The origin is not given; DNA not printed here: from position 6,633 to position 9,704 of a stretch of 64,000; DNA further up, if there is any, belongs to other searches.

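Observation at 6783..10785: PHP-phosphoesterase/ABC-SMC ATPase fusion translationally coupled to an AlbA_2 (Schlafen-core) protein: candidate two-gene defence system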

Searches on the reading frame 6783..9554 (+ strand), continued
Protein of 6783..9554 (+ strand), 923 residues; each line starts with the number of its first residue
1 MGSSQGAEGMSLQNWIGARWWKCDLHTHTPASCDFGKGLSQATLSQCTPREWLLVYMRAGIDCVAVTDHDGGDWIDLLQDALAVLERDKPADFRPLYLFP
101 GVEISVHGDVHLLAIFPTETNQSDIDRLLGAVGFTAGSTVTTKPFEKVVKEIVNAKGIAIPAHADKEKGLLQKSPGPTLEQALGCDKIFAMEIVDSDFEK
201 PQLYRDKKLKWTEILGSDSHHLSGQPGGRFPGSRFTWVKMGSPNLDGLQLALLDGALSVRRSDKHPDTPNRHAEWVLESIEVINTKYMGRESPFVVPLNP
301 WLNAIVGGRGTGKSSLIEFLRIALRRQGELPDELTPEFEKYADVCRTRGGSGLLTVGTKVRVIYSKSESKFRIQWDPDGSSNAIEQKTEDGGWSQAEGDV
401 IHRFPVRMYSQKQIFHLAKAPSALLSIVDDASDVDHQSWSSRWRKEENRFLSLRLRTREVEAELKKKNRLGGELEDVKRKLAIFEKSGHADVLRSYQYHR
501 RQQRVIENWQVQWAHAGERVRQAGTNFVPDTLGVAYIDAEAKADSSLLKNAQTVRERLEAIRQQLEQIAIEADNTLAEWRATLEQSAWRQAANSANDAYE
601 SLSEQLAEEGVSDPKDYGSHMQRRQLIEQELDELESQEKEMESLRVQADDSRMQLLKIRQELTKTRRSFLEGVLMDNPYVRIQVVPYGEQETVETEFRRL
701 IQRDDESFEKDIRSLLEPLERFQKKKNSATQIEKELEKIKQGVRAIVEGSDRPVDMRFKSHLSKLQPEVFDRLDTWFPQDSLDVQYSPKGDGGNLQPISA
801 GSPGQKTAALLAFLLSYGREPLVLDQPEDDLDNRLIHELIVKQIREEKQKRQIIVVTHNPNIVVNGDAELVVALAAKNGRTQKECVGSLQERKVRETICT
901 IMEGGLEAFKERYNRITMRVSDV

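Call 60: find_encoding_contigs(protein=P0017, flank=10000, max_places=2)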
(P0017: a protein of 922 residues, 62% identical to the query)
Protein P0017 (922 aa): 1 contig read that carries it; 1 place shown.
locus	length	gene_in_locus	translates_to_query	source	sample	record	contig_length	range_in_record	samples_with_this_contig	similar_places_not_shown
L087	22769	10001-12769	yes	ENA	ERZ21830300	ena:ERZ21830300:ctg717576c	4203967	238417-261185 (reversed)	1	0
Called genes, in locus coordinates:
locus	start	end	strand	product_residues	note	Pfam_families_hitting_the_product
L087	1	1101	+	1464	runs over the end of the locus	PF05359:DUF748, PF13116:YhdP (faint), PF04357:TamB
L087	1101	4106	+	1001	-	PF08478:POTRA_1 (faint), PF08479:POTRA_2 (faint), PF07244:POTRA, PF01103:Omp85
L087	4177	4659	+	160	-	-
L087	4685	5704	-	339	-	-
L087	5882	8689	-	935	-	PF08471:Ribonuc_red_2_N, PF02867:Ribonuc_red_lgC, PF12637:TSCPD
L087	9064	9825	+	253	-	PF02517:Rce1-like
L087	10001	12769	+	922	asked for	PF02463:SMC_N (faint), PF13304:AAA_21 (weak)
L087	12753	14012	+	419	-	PF04326:SLFN_AlbA_2, PF13749:HATPase_c_4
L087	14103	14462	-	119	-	-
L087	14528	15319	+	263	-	PF00106:adh_short, PF08659:KR (weak), PF13561:adh_short_C2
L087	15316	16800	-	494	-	PF00171:Aldedh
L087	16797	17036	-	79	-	PF01197:Ribosomal_L31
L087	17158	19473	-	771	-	PF07715:Plug, PF00593:TonB_dep_Rec_b-barrel, PF14905:OMP_b-brl_3 (weak)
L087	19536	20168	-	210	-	PF00350:Dynamin_N (weak), PF01926:MMR_HSR1, PF02421:FeoB_N (weak), PF03193:RsgA_GTPase (faint)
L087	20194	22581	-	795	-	PF02190:LON_substr_bdg, PF08298:AAA_PrkA (faint), PF00004:AAA, PF07728:AAA_5 (weak), PF22667:Lon_lid, PF05362:Lon_C, PF13541:ChlI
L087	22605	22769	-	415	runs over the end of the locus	PF06689:zf-C4_ClpX, PF00493:MCM, PF01078:Mg_chelatase (faint), PF00158:Sigma54_activat (faint), PF00004:AAA, PF07724:AAA_2, PF07728:AAA_5 (weak), PF10431:ClpB_D2-small, +1 more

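Call 61: find_encoding_contigs(protein=P0055, flank=10000, max_places=2)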
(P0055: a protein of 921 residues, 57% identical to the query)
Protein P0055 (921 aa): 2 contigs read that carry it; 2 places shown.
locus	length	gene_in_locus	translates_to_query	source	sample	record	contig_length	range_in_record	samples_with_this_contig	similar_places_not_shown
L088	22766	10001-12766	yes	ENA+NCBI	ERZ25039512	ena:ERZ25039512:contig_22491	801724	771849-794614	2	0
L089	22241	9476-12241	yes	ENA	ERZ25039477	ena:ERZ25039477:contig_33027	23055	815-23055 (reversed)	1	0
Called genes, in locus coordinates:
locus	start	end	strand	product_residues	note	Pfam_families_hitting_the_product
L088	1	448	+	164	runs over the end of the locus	PF13384:HTH_23, PF13551:HTH_29 (weak), PF13565:HTH_32, PF13592:HTH_33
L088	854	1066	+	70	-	-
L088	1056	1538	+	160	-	PF07508:Recombinase (weak)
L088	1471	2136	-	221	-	-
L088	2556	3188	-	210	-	-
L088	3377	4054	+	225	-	PF26383:DUF6079_2nd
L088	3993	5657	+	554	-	PF26384:DUF6079_3rd, PF26385:DUF6079_4th, PF26387:DUF6079_5th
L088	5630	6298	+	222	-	PF26388:DUF6079_6th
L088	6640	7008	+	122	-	PF01555:N6_N4_Mtase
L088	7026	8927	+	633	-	PF01555:N6_N4_Mtase (weak)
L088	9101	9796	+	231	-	-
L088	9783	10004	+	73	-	-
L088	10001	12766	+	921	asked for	PF02463:SMC_N (faint), PF13476:AAA_23, PF13304:AAA_21 (weak)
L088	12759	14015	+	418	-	PF04326:SLFN_AlbA_2, PF13749:HATPase_c_4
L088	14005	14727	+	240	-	PF00176:SNF2-rel_dom, PF04851:ResIII (weak)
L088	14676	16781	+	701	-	PF00176:SNF2-rel_dom (faint), PF00271:Helicase_C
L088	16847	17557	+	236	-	-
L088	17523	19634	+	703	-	PF08665:PglZ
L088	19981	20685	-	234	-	-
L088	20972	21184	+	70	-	-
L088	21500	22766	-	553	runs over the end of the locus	PF21810:DUF6880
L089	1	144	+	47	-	?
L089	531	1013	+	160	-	PF07508:Recombinase (weak)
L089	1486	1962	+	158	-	-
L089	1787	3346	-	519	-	-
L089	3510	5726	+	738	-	PF26384:DUF6079_3rd, PF26385:DUF6079_4th, PF26387:DUF6079_5th, PF26388:DUF6079_6th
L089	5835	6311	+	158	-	PF01555:N6_N4_Mtase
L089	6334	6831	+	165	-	-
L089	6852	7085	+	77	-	-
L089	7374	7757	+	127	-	-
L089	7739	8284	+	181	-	-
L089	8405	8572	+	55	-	-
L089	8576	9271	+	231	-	-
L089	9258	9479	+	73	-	-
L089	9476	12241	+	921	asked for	PF02463:SMC_N (faint), PF13476:AAA_23, PF13304:AAA_21 (weak)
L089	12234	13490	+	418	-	PF04326:SLFN_AlbA_2, PF13749:HATPase_c_4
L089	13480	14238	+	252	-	PF00176:SNF2-rel_dom, PF04851:ResIII (weak)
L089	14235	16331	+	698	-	PF00271:Helicase_C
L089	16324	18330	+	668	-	PF08665:PglZ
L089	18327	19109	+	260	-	-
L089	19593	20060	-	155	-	PF07508:Recombinase (weak)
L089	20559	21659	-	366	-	PF00239:Resolvase, PF07508:Recombinase, PF13408:Zn_ribbon_recom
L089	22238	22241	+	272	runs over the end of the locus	?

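Call 66: predict_structure(alignment_id=A1)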
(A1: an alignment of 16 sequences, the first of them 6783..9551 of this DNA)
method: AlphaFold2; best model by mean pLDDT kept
length: 923 residues; sequences in the alignment: 16
mean_pLDDT: 76.7   pTM: 0.62
mean pLDDT of the five models: 76.7, 76.0, 69.9, 63.6, 63.1
residues with pLDDT >= 90: 107; 70-90: 584; 50-70: 185; < 50: 47
segments of 3 or more residues with pLDDT < 50: 1-11, 222-224, 327-331, 337-352, 916-923
pLDDT, mean of each block of 10 residues (from residue 1): 31 70 84 62 75 83 83 86 91 87 81 90 90 75 87 92 62 65 82 72 73 70 51 75 86 79 67 80 68 74 73 68 61 48 44 63 85 76 80 78 76 73 78 69 91 91 85 86 77 81 81 80 71 53 64 77 83 84 83 85 80 78 88 89 92 91 89 83 85 87 87 86 73 87 88 88 90 90 82 82 76 83 71 58 69 77 64 73 80 79 62 49 35
secondary structure, 60 per line:
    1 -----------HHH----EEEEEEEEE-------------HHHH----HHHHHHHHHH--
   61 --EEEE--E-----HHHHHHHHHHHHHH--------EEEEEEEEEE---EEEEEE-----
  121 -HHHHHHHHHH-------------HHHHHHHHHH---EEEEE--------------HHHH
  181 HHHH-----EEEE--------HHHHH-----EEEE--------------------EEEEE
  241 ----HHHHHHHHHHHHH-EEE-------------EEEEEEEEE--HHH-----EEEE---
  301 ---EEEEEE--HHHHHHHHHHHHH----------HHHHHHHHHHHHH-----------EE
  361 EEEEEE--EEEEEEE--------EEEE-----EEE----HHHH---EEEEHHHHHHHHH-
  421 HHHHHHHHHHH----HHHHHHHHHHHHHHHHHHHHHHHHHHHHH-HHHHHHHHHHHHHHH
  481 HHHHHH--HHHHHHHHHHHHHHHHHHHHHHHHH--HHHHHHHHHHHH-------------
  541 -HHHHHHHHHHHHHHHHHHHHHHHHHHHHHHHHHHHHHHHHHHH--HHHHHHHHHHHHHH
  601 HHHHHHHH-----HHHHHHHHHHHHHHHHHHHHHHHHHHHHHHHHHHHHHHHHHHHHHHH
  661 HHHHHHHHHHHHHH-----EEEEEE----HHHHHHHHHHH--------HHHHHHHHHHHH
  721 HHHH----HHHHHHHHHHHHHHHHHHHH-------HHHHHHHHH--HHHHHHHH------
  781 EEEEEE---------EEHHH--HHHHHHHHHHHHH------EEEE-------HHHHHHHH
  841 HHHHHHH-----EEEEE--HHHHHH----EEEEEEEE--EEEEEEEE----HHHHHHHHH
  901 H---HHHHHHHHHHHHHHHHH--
elements in order (helices of 4 or more, strands of 3 or more residues): E19-27 H41-44 H49-58 E63-66 H75-88 E97-106 E110-115 H122-131 H145-154 E158-162 H177-184 E190-193 H202-206 E212-215 E236-240 H245-257 E259-261 E275-283 E294-297 E304-309 H312-324 H335-347 E359-366 E369-375 E384-387 E393-395 H400-403 E407-410 H411-419 H421-431 H436-464 H466-486 H489-513 H516-527 H542-584 H587-608 H614-674 E680-685 H690-700 H709-724 H729-748 H756-764 H767-774 E781-786 H803-815 E822-825 H833-847 E853-857 H860-865 E870-877 E880-887 H892-901 H905-921

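Call 68: fold_search(model_id=the predicted structure, library=pdb)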
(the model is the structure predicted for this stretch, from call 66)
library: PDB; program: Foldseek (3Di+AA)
matches with E <= 10: 1289; with E <= 0.001: 147
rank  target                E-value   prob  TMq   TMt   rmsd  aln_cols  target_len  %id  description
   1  8as8_A                3.0e-12  1.00  0.26  0.38  19.4       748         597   13  E. coli Wadjet JetABC monomer (released 2022-12-14)
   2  5xei                  3.3e-12  1.00  0.30  0.48  12.9       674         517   14  Crystal structure of the Smc head domain with a coiled coil and joint derived from Pyrococcus yayanosii (released 2017-06-07)
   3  8dk2_C                1.1e-11  1.00  0.21  0.26  28.6       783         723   14  CryoEM structure of Pseudomonas aeruginosa PA14 JetABC in an unclamped state trapped in ATP dependent dimeric form (released 2022-10-05)
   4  8dk2_D                1.3e-11  1.00  0.20  0.25  29.4       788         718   13  CryoEM structure of Pseudomonas aeruginosa PA14 JetABC in an unclamped state trapped in ATP dependent dimeric form (released 2022-10-05)
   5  9qxt_A                2.1e-11  1.00  0.23  0.27  24.4       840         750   13  E. coli JetABC dimer in the DNA boarding-holding state (released 2025-10-01)
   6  9qxx_B                1.4e-10  1.00  0.25  0.30  26.2       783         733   14  JetABC DNA loaded state dimer (released 2025-10-01)
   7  8q72_A                1.7e-10  1.00  0.25  0.30  26.5       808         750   13  E. coli plasmid-borne JetABCD(E248A) core in a cleavage-competent state (released 2024-01-31)
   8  9f5w_B                3.3e-10  1.00  0.29  0.45  15.8       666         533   12  Human condensin II - M18BP1 complex (released 2025-07-02)
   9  9qxu_A                4.7e-10  1.00  0.31  0.36  20.5       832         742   14  JetABC DNA loaded state monomer (open) (released 2025-10-01)
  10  7zr1_D                9.1e-10  1.00  0.21  0.24  65.5       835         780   14  Chaetomium thermophilum Mre11-Rad50-Nbs1 complex bound to ATPyS (composite structure) (released 2023-01-11)
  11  4ad8                  1.1e-09  1.00  0.25  0.45  18.0       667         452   13  Crystal structure of a deletion mutant of Deinococcus radiodurans RecN (released 2012-12-12)
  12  9qxx_A                1.2e-09  1.00  0.25  0.31  24.7       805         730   13  JetABC DNA loaded state dimer (released 2025-10-01)
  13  7w1m_B                1.6e-09  1.00  0.28  0.42  11.5       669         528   13  Cryo-EM structure of human cohesin-CTCF-DNA complex (released 2023-05-31)
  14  7nyw_B                2.8e-09  1.00  0.17  0.18  38.8       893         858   14  Cryo-EM structure of the MukBEF-MatP-DNA head module (released 2021-07-07)
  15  7nyw_A                3.1e-09  1.00  0.25  0.32  17.5       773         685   13  Cryo-EM structure of the MukBEF-MatP-DNA head module (released 2021-07-07)
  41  2anu_A                2.1e-07  1.00  0.18  0.62   6.0       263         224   21  Crystal structure of Predicted metal-dependent phosphoesterase (PHP family) (tm0559) from THERMOTOGA MARITIMA at 2.40  (released 2005-10-18)
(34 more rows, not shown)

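Call 94: find_related_loci(query=A1, collection=viral_contigs, flank=6000)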
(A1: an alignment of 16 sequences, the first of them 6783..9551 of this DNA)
Query A1 (923 aa) in viral_contigs; peptide patterns used: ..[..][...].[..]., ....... (x = any residue, [..] = any of these).
96 stretches matched a pattern; 8 encode a relative of the query (tblastn E <= 1e-3); 7 distinct loci.
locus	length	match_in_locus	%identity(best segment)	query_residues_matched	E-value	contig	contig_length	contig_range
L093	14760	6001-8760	47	9-920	0e+0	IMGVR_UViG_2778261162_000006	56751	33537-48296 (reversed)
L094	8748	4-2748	47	14-920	0e+0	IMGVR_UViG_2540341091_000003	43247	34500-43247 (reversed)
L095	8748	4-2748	47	14-920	0e+0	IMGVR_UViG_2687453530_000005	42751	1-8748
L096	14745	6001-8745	37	16-916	0e+0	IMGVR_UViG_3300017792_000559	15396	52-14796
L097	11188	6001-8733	37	16-917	5e-180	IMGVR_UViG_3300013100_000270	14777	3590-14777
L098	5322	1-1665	43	370-920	6e-140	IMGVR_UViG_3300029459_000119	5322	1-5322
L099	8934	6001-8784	29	9-918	2e-116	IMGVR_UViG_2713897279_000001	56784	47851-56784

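Call 106: search_dna_similar(query=window:6783-9551:+, collection=plasmids, mode=protein, max_rows=40, rows=spread, max_evalue=1e-30)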
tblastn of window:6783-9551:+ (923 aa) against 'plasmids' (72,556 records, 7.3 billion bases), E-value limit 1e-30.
Records with a match: 470; places in all: 474; records where one place covers at least 80% of the query: 441.
Best place of each record, by identity: <60% 470.
By first word of the organism name: Escherichia 212; Klebsiella 133; Enterobacter 42; Salmonella 24; Citrobacter 13; Raoultella 11; Pseudomonas 7; Vibrio 4; Pantoea 4; Leclercia 3; and 12 more.
By predicted mobility (MOB-suite, as given by PLSDB): conjugative 396; non-mobilizable 48; mobilizable 26.
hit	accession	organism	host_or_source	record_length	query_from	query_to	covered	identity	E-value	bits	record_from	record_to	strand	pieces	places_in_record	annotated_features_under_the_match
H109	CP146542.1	Klebsiella michiganensis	Hospital Wastewater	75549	9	921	99%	47.4%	0e+0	827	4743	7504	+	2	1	hypothetical protein (x2)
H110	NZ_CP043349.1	Klebsiella pneumoniae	Homo sapiens,Culture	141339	9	921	99%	46.9%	0e+0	816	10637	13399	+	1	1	TrlF family AAA-like ATPase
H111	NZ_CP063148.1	Klebsiella pneumoniae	Homo sapiens,blood culture from maile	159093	9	921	99%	46.9%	0e+0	816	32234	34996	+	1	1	TrlF family AAA-like ATPase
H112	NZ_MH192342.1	Klebsiella grimontii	-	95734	9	921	99%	46.9%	0e+0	816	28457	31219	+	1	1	TrlF family AAA-like ATPase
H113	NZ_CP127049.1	Pseudomonas amygdali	Cucumis sativus,Culture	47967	5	916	99%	38.2%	6e-167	547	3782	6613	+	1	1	TrlF family AAA-like ATPase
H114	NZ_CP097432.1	Escherichia coli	Homo sapiens,Human gut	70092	14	923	99%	37.8%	1e-166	546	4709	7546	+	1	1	TrlF family AAA-like ATPase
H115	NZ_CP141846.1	Escherichia coli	duck,mixed culture,fece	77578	14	923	99%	37.8%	1e-166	546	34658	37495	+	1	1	TrlF family AAA-like ATPase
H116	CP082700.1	Salmonella enterica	Chicken Wings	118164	14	923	99%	37.8%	1e-166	546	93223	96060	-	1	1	chromosome segregation protein SMC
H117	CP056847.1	Escherichia coli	culture,Wastewater influent sample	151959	14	923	99%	37.8%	1e-166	546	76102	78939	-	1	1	chromosome segregation protein SMC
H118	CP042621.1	Escherichia coli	Sus scrofa domesticus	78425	18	923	93%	39.3%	3e-109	539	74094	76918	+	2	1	none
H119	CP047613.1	Escherichia coli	surface water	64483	16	916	98%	30.1%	4e-100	352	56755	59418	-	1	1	hypothetical protein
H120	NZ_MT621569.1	Escherichia coli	-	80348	16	916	98%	30.1%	4e-100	352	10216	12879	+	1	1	ppl: anti-phage protein Ppl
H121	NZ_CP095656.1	Escherichia coli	Homo sapiens,Pure culture one microbial ...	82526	16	916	98%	30.1%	4e-100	352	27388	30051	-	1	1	ppl: anti-phage protein Ppl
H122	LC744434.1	Escherichia coli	-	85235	16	916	98%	30.1%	4e-100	352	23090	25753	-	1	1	hypothetical protein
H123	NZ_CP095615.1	Escherichia coli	Homo sapiens,Pure culture one microbial ...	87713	16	916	98%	30.1%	4e-100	352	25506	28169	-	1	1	ppl: anti-phage protein Ppl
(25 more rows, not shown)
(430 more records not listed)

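Call 107: get_annotated_region(hit=H121, flank=5000)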
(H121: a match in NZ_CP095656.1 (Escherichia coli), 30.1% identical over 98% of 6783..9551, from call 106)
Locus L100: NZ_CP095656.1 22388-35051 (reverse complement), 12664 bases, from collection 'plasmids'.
description: Escherichia coli strain dm832c plasmid p_dm832c_NDM5, complete sequence
organism: Escherichia coli (NCBI taxid 562)
taxonomy: Bacteria; Pseudomonadota; Gammaproteobacteria; Enterobacterales; Enterobacteriaceae; Escherichia; Escherichia coli
host: -; source: Homo sapiens,Pure culture one microbial species,urine; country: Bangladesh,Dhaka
typing (MOB-suite, as given by PLSDB): conjugative; replicon IncFIA,IncFIC; relaxase MOBF,MOBF; mating-pair formation MPF_F
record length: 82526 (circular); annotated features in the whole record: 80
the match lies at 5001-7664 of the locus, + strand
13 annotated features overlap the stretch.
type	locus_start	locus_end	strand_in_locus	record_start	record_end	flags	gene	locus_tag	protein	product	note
CDS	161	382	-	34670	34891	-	-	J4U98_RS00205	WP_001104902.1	hypothetical protein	-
CDS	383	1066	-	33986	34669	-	-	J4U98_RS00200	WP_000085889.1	DNA methylase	-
CDS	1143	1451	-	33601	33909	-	-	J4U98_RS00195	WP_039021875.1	hypothetical protein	-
CDS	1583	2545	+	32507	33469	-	parM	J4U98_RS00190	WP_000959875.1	plasmid segregation protein ParM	-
CDS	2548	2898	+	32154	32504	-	-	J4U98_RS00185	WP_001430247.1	plasmid partitioning/stability family protein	-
CDS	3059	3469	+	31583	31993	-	-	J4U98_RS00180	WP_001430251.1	hypothetical protein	-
CDS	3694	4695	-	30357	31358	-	-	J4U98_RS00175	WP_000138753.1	DUF4238 domain-containing protein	-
CDS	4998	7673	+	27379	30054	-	ppl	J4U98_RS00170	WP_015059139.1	anti-phage protein Ppl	GO:0051607 - defense response to virus [Evidence IEA]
CDS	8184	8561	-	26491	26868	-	-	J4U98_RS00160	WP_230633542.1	hypothetical protein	-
CDS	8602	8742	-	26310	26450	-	-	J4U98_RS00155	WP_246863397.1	hypothetical protein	-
CDS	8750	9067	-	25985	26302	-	-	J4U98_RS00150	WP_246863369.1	hypothetical protein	-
CDS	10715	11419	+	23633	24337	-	-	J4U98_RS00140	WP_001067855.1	IS6-like element IS26 family transposase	GO:0006313 - DNA transposition [Evidence IEA]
predicted_resistance_gene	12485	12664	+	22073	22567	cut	dfrA12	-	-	trimethoprim-resistant dihydrofolate reductase DfrA12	predicted by amrfinderplus; class TRIMETHOPRIM; identity 100.0%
